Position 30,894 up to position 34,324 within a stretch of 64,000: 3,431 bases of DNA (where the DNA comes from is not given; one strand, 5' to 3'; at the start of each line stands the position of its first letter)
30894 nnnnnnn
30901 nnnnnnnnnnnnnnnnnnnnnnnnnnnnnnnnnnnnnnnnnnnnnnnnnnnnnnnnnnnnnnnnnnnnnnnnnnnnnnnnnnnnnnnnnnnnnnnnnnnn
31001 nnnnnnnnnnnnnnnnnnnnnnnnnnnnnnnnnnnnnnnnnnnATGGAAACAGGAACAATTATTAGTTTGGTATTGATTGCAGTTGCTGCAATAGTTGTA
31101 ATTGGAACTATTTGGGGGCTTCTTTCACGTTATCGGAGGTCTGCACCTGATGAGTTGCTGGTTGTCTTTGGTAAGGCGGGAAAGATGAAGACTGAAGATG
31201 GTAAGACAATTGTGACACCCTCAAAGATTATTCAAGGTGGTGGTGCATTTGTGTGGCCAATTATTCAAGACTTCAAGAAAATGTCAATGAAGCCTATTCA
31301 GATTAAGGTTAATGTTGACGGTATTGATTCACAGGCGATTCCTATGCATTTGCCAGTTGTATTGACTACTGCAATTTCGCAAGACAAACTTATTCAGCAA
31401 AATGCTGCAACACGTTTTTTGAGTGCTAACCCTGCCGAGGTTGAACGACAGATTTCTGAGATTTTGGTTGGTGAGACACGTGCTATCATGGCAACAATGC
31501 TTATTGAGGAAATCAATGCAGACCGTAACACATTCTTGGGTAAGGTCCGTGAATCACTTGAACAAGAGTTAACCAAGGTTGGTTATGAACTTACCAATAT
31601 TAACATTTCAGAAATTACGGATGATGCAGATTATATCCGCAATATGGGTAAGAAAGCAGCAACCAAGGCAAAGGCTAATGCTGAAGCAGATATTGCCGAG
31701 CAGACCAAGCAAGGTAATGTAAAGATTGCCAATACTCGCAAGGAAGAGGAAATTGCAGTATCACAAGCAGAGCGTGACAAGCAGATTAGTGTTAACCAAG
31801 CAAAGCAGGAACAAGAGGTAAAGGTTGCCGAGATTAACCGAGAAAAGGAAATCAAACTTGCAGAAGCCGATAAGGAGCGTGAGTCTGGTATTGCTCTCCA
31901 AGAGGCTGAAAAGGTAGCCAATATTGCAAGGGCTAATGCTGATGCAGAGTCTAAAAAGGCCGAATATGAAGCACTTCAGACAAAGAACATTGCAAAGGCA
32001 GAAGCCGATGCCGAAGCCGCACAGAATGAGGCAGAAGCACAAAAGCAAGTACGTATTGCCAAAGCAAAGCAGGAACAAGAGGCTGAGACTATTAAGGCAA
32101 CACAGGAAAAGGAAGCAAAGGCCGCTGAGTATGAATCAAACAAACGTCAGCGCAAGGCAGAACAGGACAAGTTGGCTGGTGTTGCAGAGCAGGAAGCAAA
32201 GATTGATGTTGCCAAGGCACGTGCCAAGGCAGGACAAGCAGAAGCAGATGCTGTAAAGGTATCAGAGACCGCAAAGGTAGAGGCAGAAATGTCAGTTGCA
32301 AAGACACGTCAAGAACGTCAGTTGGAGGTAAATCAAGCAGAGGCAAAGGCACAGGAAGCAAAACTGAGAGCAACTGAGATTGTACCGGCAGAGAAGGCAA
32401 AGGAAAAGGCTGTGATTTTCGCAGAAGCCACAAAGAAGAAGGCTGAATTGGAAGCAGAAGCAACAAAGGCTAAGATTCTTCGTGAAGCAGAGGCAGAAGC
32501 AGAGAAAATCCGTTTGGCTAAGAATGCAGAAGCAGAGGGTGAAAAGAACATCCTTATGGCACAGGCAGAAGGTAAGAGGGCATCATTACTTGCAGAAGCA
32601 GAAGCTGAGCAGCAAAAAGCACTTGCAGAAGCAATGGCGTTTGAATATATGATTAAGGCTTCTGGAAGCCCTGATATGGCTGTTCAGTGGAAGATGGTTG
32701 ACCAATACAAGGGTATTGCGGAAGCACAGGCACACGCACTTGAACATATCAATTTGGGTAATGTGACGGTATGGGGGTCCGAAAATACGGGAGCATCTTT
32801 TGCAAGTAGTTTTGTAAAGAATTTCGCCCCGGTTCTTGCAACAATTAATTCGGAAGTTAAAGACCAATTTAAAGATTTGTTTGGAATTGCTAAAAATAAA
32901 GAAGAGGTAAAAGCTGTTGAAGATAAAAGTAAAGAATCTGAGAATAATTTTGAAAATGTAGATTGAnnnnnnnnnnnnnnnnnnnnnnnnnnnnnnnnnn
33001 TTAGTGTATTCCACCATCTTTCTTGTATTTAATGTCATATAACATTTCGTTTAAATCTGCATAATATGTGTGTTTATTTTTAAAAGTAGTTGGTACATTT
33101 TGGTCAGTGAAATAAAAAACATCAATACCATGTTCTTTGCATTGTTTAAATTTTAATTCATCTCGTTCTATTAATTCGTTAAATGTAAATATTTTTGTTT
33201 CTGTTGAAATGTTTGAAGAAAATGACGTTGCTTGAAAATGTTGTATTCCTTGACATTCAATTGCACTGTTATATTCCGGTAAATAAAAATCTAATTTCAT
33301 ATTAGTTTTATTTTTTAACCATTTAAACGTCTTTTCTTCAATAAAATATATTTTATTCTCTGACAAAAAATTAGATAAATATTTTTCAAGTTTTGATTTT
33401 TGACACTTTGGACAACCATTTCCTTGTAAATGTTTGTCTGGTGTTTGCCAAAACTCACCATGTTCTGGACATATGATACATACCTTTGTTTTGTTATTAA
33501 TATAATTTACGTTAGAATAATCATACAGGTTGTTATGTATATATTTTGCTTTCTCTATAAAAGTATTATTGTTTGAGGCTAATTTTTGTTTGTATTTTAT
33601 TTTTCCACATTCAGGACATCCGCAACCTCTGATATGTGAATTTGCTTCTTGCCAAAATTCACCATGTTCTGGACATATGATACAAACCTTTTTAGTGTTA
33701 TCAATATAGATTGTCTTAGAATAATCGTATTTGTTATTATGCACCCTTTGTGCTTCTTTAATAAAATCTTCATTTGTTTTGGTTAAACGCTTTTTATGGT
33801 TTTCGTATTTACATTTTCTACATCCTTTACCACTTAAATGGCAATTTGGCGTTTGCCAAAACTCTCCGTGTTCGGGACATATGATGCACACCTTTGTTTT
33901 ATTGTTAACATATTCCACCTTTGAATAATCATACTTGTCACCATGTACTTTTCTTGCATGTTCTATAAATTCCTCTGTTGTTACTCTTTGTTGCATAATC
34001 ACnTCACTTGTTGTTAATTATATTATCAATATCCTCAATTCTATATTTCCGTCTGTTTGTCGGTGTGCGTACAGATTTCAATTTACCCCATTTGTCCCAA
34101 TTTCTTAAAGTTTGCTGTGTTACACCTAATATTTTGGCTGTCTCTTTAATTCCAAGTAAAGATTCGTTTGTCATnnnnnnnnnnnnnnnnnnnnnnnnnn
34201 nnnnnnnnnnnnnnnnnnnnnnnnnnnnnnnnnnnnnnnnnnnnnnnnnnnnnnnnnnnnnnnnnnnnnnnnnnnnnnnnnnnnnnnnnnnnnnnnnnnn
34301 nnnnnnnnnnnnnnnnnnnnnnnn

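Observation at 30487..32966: YqiJ(NfeD)-YqiK(flotillin/SPFH) membrane-microdomain pair in a phage-like gene block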

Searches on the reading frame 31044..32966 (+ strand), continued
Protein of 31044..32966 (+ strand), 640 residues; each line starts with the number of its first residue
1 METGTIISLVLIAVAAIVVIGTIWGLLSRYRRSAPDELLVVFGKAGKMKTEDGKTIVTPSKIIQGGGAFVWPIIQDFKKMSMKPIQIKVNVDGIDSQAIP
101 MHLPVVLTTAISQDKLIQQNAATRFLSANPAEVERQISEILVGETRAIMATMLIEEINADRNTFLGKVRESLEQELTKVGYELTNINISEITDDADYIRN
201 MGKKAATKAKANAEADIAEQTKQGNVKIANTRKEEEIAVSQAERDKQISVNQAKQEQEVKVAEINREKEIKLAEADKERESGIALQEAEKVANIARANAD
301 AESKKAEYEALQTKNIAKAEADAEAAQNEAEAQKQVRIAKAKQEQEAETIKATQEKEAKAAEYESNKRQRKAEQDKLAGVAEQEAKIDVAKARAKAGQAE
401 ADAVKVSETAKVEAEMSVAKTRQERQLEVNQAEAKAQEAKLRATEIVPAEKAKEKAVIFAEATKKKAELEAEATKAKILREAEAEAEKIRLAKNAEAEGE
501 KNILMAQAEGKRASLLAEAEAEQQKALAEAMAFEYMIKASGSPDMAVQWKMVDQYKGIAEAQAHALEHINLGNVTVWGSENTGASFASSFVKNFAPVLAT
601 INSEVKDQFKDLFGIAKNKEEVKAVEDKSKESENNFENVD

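Call 71: find_related_loci(query=A5, collection=genome_contigs, flank=3000)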
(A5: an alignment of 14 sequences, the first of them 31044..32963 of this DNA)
Query A5 (640 aa) in genome_contigs; peptide patterns used: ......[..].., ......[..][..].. (x = any residue, [..] = any of these).
600 stretches matched a pattern (row limit reached: there are more); 521 encode a relative of the query (tblastn E <= 1e-3); the best 80 are kept; 80 distinct loci.
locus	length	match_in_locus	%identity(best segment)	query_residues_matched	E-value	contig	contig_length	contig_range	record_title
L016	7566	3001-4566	38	9-602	1e-106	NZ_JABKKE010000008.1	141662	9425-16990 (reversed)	Xylanibacter rodentium strain PROD PROD_8, whole genome shotgun sequence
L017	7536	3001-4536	39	9-602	9e-105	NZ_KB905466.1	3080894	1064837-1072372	Bacteroides salyersiae WAL 10018 = DSM 18765 = JCM 12988 strain DSM 18765 acAqE-supercont1.1, whole genome shotgun seque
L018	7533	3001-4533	38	9-602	6e-105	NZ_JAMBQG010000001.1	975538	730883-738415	Parabacteroides leei strain GYB001 1, whole genome shotgun sequence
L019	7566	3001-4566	38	9-602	1e-104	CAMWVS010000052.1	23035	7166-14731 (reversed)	MAG TPA_asm: uncultured Prevotella sp. isolate SRR14411306_bin.5_metawrap_v1.3_MAG genome assembly, contig: NODE.176_len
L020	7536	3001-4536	38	9-602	9e-104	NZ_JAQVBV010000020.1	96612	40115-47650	MAG: Bacteroides sp. isolate STD2_73 NODE_685_length_96612_cov_10.820729_Sandtown_D2, whole genome shotgun sequence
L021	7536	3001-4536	38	9-602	2e-103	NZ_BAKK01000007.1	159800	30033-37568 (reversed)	Bacteroides faecichinchillae JCM 17102, whole genome shotgun sequence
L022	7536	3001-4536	38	9-602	1e-103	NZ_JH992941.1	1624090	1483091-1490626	Bacteroides oleiciplenus YIT 12058 supercont1.2, whole genome shotgun sequence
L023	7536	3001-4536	38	9-602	1e-103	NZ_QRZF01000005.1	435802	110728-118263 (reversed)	Bacteroides intestinalis strain AF14-32 AF14-32.Scaf5, whole genome shotgun sequence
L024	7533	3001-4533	38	9-602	1e-103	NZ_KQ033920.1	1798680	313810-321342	Parabacteroides gordonii MS-1 = DSM 23371 strain MS-1 aczIC-supercont1.2, whole genome shotgun sequence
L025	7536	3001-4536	38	9-602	1e-103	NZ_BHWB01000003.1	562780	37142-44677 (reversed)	Bacteroides faecalis strain KCTC 15687 Contigs03, whole genome shotgun sequence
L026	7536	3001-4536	38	9-602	5e-103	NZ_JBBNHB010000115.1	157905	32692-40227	Bacteroides hominis strain CLA-AA-H207 CLAAAH207_contig_369_length_157905, whole genome shotgun sequence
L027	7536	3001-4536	38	9-602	4e-103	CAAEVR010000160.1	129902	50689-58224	MAG TPA_asm: uncultured Bacteroides sp., isolate HGM04657, WGS project CAAEVR010000000 data, contig: ERS608613_38_k95_10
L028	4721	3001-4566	38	9-602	5e-103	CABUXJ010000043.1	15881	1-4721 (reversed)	MAG TPA_asm: uncultured Prevotella sp. isolate MGYG-HGUT-04462 genome assembly, contig: GUT_GENOME276091_43, whole genom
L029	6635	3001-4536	38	9-602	5e-102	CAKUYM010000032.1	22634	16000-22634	MAG: uncultured Bacteroides sp. isolate REFINED_METABAT215_TOP10_CONTIGS_1500_ASSEMBLY_K77_MERGED__Hadza_MoBio_hadza-I-L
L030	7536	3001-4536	38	9-602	3e-102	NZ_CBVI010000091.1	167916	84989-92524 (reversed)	Bacteroides timonensis isolate AP1, whole genome shotgun sequence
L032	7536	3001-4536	38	9-602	2e-101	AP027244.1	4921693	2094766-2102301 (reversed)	Bacteroides finegoldii JCM 13345 DNA, complete genome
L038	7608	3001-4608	37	9-621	2e-101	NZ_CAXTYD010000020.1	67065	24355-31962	Phocaeicola vulgatus ATCC 8482 isolate CC00081 CC00081_20_NODE_20_length_67065_cov_177.136248, whole genome shotgun sequ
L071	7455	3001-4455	34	10-598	4e-87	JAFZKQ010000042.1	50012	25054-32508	MAG: Paludibacteraceae bacterium isolate RGIG7853 Water_buffalos_Reticulum-4__c311263, whole genome shotgun sequence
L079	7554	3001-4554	33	9-634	2e-72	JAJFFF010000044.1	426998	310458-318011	MAG: Planctomycetota bacterium isolate OFTM272 OFTM272_43, whole genome shotgun sequence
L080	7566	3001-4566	32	1-607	2e-71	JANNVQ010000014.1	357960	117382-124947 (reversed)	MAG: Gemmatimonas sp. isolate VAR_34_metabat_48 VAR_34_k141_1497392, whole genome shotgun sequence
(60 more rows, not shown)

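Call 73: search_protein_families(library=pfam, proteins=[L016:2436-2951:+, L018:2472-2963:+, L032:2467-2961:+, L038:2427-2957:+, L071:2441-2953:+, L079:2219-2896:+, L080:2307-2969:+, L038:2986-4683:+, L032:2986-4629:+], max_evalue=0.1)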
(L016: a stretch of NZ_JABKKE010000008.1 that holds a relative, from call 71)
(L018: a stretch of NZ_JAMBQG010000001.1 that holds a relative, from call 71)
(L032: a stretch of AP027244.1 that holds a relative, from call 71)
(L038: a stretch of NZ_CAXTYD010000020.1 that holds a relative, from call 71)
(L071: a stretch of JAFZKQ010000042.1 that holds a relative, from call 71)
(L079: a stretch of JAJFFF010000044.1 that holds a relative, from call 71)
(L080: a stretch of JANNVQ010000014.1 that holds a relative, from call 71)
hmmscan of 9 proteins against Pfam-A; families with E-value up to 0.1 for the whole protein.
L016:2436-2951:+ (172 aa): 0 families

L018:2472-2963:+ (164 aa): 3 families
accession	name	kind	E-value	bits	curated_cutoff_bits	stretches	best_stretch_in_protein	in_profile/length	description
PF16080.10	Phage_holin_2_3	-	0.0043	17.5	28.8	1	72-99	29-56/56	Bacteriophage holin family HP1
PF14880.11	COX14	-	0.078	13.2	25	0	72-106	17-50/59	Cytochrome oxidase c assembly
PF17890.6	WW_like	-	0.083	13.3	37.8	0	115-133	6-24/53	Peptidoglycan hydrolase LytB WW-like domain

L032:2467-2961:+ (165 aa): 1 family
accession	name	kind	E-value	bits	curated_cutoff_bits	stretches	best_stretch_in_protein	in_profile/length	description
PF18348.7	SH3_16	-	0.05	13.8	25.8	1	104-131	13-39/49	Bacterial dipeptidyl-peptidase Sh3 domain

L038:2427-2957:+ (177 aa): 2 families
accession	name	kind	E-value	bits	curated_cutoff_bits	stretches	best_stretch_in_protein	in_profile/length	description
PF10781.14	DSRB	-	0.019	15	25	1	154-176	12-34/61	Dextransucrase DSRB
PF04932.20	Wzy_C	-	0.035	14.3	31.7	0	54-109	18-73/149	O-Antigen ligase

L071:2441-2953:+ (171 aa): 1 family
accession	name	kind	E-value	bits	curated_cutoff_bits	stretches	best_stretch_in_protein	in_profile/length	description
PF01957.25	NfeD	-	0.0016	19.1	29.1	1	109-166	2-56/57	NfeD-like C-terminal, partner-binding domain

L079:2219-2896:+ (226 aa): 1 family
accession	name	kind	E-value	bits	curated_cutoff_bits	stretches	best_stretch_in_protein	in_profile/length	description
PF01957.25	NfeD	-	0.025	15.2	29.1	1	161-217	2-50/57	NfeD-like C-terminal, partner-binding domain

L080:2307-2969:+ (221 aa): 0 families

L038:2986-4683:+ (566 aa): 2 families
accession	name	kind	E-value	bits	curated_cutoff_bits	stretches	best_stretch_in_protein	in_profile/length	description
PF01145.31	Band_7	-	1.5e-26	94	23.6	1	31-211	4-176/176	SPFH domain / Band 7 family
PF15975.10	Flot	-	3.7e-07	30.7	27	1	417-498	1-85/124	Flotillin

L032:2986-4629:+ (548 aa): 2 families
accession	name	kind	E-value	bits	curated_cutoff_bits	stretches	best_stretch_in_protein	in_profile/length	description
PF01145.31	Band_7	-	5.7e-29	101.8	23.6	1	31-212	4-176/176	SPFH domain / Band 7 family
PF15975.10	Flot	-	4.1e-07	30.6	27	1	418-499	1-84/124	Flotillin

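Call 91: predict_structure(alignment_id=A7)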
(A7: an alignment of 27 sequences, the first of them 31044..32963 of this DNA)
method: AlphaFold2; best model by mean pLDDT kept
length: 640 residues; sequences in the alignment: 27
mean_pLDDT: 54.7   pTM: 0.24
mean pLDDT of the five models: 54.7, 53.8, 52.7, 48.6, 46.3
residues with pLDDT >= 90: 0; 70-90: 53; 50-70: 364; < 50: 223
segments of 3 or more residues with pLDDT < 50: 29-49, 53-83, 110-128, 190-202, 222-230, 273-299, 440-447, 540-584, 608-610, 612-640
pLDDT, mean of each block of 10 residues (from residue 1): 69 79 59 31 38 43 28 32 54 59 55 41 44 65 73 66 72 66 53 44 53 57 48 51 56 62 60 46 41 47 53 64 68 66 60 61 66 66 69 70 67 61 58 51 42 62 68 65 64 65 65 64 59 51 44 43 42 35 49 53 49 42 30 34
secondary structure, 60 per line:
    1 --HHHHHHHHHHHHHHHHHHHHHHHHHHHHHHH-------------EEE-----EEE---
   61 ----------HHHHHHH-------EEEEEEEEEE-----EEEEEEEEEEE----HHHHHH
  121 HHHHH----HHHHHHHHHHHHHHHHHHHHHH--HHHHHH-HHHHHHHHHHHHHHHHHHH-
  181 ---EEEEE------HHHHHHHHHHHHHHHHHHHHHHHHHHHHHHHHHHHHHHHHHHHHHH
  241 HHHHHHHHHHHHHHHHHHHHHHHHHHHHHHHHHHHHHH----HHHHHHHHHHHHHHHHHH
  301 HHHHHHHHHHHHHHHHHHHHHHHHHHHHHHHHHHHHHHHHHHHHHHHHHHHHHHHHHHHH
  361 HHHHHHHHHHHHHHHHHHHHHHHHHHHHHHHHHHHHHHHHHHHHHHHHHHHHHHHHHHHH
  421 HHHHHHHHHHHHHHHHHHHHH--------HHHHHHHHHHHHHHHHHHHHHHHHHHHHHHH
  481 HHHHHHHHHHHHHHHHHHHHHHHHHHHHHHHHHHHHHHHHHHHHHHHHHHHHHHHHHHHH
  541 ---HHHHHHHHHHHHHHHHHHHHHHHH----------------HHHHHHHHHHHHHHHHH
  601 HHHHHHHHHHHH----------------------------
elements in order (helices of 4 or more, strands of 3 or more residues): H3-33 E47-49 E55-57 H71-77 E85-94 E100-110 H115-125 H130-151 H154-159 H161-179 E184-188 H195-278 H283-441 H450-540 H544-567 H584-612

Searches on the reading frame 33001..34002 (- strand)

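Call 3: search_protein_families(library=pfam, proteins=[window:33001-34002:-], max_evalue=0.01)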
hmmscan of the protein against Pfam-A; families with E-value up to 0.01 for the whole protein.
window:33001-34002:- (333 aa): 5 families
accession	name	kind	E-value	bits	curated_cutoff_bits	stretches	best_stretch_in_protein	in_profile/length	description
PF14311.12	DUF4379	-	7.6e-07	29.7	24.5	1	160-202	13-55/56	Probable Treble clef zinc finger domain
PF12928.12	tRNA_int_end_N2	-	4.5e-05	23.9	24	0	84-119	6-39/69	tRNA-splicing endonuclease subunit sen54 N-term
PF10590.14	PNP_phzG_C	-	0.00012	22.3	27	0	108-122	5-19/42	Pyridoxine 5'-phosphate oxidase C-terminal dimerisation region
PF23545.1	Zn_ribbon_HMPTM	-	0.00028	20.8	27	0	42-48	33-39/45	HMPTM N-terminal zinc ribbon domain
PF17901.7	EF-hand_12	-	0.0011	19.8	25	0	6-50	39-81/93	EF-hand fold domain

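Call 5: search_protein_families(library=phrogs, proteins=[window:33001-34002:-], max_evalue=0.001)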
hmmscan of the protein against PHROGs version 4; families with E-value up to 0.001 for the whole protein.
window:33001-34002:- (333 aa): 6 families
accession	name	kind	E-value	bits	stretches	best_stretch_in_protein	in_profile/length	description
phrog_559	-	DNA, RNA and nucleotide metabolism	1.1e-64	220.3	1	3-295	119-392/607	HNH endonuclease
phrog_681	-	DNA, RNA and nucleotide metabolism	4.5e-47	161.9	1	5-221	236-445/576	endonuclease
phrog_4605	-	unknown function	1.3e-43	149.5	3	137-208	43-113/151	-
phrog_9084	-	DNA, RNA and nucleotide metabolism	8.8e-16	59.5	1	193-322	51-174/187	homing endonuclease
phrog_4538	-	unknown function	2.3e-13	50.9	1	77-294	87-311/447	-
phrog_25007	-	unknown function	0.00068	21.1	0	102-132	4-33/66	-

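Call 6: search_protein_families(library=padloc, proteins=[window:33001-34002:-], max_evalue=0.01)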
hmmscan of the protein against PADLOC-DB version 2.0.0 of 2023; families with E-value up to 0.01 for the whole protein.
window:33001-34002:- (333 aa): 0 families

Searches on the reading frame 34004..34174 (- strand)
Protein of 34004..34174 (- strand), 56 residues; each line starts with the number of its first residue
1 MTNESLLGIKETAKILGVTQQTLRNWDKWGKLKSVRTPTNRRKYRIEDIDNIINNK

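Call 3: search_protein_families(library=pfam, proteins=[window:34004-34174:-], max_evalue=0.01)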
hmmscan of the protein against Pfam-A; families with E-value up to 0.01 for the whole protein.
window:34004-34174:- (56 aa): 4 families
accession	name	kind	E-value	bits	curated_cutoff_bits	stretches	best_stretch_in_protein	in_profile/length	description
PF00376.29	MerR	-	3.5e-11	43.2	28.2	1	9-44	2-38/38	MerR family regulatory protein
PF13411.12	MerR_1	-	6.6e-11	42.6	21.6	1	9-52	3-46/69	MerR HTH family regulatory protein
PF12728.13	HTH_17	-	5.6e-09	36.6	27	1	6-54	1-48/51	Helix-turn-helix domain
PF13518.12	HTH_28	-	0.0006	20.3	25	1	9-28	15-34/52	Helix-turn-helix domain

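Call 5: search_protein_families(library=phrogs, proteins=[window:34004-34174:-], max_evalue=0.001)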
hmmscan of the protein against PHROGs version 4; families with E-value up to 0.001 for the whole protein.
window:34004-34174:- (56 aa): 13 families
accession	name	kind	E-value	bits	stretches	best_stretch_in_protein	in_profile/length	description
phrog_6620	-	integration and excision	3.8e-09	37.4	1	7-53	2-49/201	transposase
phrog_66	-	integration and excision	1.2e-08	36.1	1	2-55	89-142/412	excisionase and transcriptional regulator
phrog_57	-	head and packaging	4.6e-07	30.9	1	4-53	10-59/199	terminase small subunit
phrog_11671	-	unknown function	5.8e-07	30.7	1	7-52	8-54/146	-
phrog_20793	-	unknown function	7.6e-07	30.1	1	8-54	9-56/86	-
phrog_1729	-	unknown function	9.5e-07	30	1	11-54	97-139/142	-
phrog_2907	-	integration and excision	1.6e-06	29.5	1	2-50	2-52/117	excisionase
phrog_2474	-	transcription regulation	6.5e-06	27.1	1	4-49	46-92/118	MerR-like transcriptional regulator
phrog_7735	-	integration and excision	1.4e-05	26.4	1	4-55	3-52/99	excisionase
phrog_4691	-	integration and excision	0.00014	22.8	1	4-50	16-62/78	excisionase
phrog_3218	-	head and packaging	0.00019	22.2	1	8-52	35-76/152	terminase small subunit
phrog_28156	-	unknown function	0.00045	21.3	1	3-52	6-55/156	-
phrog_1969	-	unknown function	0.00094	20.5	1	4-50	59-107/116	-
